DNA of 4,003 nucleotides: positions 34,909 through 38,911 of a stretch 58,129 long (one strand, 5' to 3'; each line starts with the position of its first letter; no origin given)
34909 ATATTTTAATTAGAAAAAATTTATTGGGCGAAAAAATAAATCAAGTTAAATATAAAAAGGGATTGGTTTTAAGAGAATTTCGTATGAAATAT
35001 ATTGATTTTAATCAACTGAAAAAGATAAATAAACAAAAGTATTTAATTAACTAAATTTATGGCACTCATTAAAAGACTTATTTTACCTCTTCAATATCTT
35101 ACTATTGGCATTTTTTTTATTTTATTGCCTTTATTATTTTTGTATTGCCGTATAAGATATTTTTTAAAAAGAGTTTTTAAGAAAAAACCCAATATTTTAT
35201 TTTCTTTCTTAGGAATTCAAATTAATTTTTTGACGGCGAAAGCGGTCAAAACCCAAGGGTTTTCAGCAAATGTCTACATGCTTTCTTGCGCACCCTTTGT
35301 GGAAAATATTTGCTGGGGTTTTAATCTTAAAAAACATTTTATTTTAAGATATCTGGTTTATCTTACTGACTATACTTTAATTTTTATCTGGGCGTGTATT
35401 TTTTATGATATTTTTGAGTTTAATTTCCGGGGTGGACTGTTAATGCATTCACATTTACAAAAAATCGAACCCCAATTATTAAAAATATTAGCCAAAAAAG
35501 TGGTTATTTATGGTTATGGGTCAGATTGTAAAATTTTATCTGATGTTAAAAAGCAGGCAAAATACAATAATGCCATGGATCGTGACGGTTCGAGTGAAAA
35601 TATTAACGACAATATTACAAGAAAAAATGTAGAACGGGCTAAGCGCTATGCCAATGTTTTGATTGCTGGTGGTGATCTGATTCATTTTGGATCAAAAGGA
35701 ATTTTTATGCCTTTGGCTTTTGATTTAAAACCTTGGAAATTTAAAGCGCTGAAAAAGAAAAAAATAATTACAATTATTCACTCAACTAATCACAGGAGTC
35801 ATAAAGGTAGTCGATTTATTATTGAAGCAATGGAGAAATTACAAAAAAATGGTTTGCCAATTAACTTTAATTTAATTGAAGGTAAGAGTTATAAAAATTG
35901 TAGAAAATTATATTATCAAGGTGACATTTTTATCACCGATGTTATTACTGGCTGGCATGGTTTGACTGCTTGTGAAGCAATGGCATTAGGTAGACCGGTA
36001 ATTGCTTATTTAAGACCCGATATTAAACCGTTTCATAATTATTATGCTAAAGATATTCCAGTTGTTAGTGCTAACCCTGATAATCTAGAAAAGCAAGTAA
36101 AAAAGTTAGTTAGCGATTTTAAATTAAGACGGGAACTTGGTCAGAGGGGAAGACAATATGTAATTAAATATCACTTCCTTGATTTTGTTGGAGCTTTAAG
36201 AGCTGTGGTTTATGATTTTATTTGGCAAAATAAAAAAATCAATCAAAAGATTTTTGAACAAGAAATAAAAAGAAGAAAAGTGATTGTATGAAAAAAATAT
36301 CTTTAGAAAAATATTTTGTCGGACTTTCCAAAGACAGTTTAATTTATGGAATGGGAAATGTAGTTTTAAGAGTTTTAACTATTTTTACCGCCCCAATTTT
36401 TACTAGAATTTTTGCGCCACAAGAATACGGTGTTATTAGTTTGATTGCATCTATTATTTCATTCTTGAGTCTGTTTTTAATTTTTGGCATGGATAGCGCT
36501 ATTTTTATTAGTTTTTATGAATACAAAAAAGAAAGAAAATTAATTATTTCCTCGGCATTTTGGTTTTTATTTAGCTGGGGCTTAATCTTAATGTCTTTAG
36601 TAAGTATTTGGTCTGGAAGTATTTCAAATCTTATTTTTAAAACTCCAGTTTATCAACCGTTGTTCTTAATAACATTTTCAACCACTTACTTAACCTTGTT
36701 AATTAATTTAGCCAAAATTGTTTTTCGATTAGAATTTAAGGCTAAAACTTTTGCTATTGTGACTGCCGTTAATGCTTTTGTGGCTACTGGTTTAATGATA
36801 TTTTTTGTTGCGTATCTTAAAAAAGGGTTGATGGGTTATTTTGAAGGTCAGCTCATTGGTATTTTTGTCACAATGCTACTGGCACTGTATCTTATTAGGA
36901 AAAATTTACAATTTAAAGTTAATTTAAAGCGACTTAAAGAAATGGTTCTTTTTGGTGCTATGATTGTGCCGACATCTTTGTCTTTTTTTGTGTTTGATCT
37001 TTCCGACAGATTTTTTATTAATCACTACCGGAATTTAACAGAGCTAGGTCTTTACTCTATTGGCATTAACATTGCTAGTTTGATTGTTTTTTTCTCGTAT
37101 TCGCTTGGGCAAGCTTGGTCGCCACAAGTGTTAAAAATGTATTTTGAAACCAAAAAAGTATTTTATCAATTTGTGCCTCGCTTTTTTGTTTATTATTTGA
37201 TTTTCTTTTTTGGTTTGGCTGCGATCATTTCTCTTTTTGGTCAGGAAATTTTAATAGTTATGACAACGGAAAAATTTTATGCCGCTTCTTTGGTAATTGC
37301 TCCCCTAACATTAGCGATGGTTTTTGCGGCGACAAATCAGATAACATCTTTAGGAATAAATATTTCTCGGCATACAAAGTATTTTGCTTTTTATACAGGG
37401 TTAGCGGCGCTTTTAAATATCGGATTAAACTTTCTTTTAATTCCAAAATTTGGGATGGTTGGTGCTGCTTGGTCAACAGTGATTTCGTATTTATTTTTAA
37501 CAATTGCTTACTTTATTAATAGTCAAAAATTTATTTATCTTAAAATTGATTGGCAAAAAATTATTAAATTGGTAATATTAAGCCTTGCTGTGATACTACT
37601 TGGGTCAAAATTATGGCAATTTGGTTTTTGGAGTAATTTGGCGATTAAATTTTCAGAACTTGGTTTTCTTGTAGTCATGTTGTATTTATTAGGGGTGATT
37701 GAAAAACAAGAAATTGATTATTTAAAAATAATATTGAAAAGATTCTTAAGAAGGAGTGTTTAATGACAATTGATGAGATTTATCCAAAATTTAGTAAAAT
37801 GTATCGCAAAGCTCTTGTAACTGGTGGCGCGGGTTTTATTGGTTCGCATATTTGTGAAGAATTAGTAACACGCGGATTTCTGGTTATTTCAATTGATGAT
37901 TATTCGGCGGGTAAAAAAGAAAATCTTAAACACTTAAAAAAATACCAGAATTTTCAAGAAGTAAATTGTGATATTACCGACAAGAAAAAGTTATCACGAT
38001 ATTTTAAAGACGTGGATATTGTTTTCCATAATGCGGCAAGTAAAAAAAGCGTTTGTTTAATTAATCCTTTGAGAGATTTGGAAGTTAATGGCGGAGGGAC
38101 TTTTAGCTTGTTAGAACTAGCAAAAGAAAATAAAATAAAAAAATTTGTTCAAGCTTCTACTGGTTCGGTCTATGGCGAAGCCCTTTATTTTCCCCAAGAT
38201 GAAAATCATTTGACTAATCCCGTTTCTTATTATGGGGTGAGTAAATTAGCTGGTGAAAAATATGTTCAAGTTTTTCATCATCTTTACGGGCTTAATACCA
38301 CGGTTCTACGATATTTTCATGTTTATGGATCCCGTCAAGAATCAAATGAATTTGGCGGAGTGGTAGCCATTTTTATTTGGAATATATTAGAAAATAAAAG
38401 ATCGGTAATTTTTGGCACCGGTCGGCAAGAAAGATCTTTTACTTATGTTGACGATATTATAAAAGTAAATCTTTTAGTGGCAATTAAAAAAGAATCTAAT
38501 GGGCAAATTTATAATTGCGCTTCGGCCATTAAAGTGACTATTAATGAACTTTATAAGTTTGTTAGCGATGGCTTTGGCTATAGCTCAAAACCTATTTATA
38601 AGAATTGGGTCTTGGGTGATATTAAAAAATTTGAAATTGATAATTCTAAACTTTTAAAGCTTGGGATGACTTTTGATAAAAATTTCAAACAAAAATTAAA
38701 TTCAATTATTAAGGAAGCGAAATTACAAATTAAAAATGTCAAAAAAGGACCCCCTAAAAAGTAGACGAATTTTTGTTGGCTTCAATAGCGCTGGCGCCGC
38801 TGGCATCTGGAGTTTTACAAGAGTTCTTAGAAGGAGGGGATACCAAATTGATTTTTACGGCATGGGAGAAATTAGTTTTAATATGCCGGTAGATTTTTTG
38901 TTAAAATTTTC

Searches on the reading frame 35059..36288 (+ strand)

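Call 71: search_protein_families(library=pfam, proteins=[window:35059-36288:+], max_evalue=0.0001)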
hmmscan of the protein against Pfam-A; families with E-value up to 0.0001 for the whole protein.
window:35059-36288:+ (410 aa): 2 families
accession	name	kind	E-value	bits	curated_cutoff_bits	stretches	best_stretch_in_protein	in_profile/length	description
PF00534.26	Glycos_transf_1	-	1.5e-10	41.3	26.4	1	263-366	68-171/172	Glycosyl transferases group 1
PF13692.12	Glyco_trans_1_4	-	3e-05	24.8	27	0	277-353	67-142/142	Glycosyl transferases group 1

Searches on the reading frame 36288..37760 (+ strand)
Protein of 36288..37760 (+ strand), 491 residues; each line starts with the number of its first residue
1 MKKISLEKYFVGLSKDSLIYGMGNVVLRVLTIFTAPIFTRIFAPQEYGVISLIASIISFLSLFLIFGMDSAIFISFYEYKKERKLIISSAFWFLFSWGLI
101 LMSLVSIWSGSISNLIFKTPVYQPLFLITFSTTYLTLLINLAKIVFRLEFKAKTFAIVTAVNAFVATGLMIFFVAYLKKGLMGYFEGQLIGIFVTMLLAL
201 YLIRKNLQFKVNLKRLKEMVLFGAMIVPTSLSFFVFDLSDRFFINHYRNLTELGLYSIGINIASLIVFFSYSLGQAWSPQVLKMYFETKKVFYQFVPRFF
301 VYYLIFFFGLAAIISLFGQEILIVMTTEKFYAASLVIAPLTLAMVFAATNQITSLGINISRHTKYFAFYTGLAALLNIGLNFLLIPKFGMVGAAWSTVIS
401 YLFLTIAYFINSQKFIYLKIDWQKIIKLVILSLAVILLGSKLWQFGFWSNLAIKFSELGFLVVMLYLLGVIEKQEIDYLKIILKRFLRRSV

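Call 25: search_protein_families(library=pfam, proteins=[window:36288-37760:+], max_evalue=0.001)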
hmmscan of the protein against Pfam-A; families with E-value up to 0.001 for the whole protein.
window:36288-37760:+ (491 aa): 2 families
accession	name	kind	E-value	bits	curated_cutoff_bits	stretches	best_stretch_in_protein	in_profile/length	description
PF13440.11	Polysacc_synt_3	-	1.2e-21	77.7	23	1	37-267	1-225/293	Polysaccharide biosynthesis protein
PF01943.22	Polysacc_synt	-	3.3e-14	53.4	28.2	1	15-279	3-268/274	Polysaccharide biosynthesis protein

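Call 49: search_protein_families(library=ncbifam, proteins=[window:36288-37760:+], max_evalue=0.001)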
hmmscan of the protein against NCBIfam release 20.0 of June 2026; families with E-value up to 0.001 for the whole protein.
window:36288-37760:+ (491 aa): 2 families
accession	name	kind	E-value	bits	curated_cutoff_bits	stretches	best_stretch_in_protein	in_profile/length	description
NF050818.1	PolSacchBiosHfsF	equivalog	3.1e-18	66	700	1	22-463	11-453/468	polysaccharide biosynthesis protein HfsF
TIGR00797.1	matE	subfamily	0.00033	19.7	147.4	1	233-436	9-224/396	MATE family efflux transporter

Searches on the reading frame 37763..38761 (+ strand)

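Call 71: search_protein_families(library=pfam, proteins=[window:37763-38761:+], max_evalue=0.0001)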
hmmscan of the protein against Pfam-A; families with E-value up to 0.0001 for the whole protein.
window:37763-38761:+ (333 aa): 11 families
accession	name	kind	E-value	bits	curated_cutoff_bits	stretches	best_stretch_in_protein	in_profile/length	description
PF01370.27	Epimerase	-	2.7e-56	191.1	20.9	1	17-253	1-240/240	NAD dependent epimerase/dehydratase family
PF16363.11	GDP_Man_Dehyd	-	2e-47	162.7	27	1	18-264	1-259/332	GDP-mannose 4,6 dehydratase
PF01073.25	3Beta_HSD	-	9e-23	81.1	22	1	18-255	1-251/280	3-beta hydroxysteroid dehydrogenase/isomerase family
PF02719.21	Polysacc_synt_2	-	5.1e-20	72.3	20.2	1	18-274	2-250/293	Polysaccharide biosynthesis protein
PF04321.23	RmlD_sub_bind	-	1.6e-17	64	27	1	16-275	2-235/287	RmlD substrate binding domain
PF07993.18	NAD_binding_4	-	5.8e-14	52.3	20.1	1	19-193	1-213/258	Male sterility protein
PF13460.12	NAD_binding_10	-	1.2e-11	45.3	27.2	1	21-184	1-143/184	NAD(P)H-binding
PF00106.31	adh_short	-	5.5e-08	33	26.6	1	16-93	2-87/195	short chain dehydrogenase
PF05368.20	NmrA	-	4.4e-06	26.9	27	1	16-134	4-108/298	NmrA-like family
PF08659.16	KR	-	3.5e-05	24.2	22.6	1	18-85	4-76/180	KR domain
PF03435.24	Sacchrp_dh_NADP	-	8.6e-05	23.3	25.1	0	22-89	5-74/129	Saccharopine dehydrogenase NADP binding domain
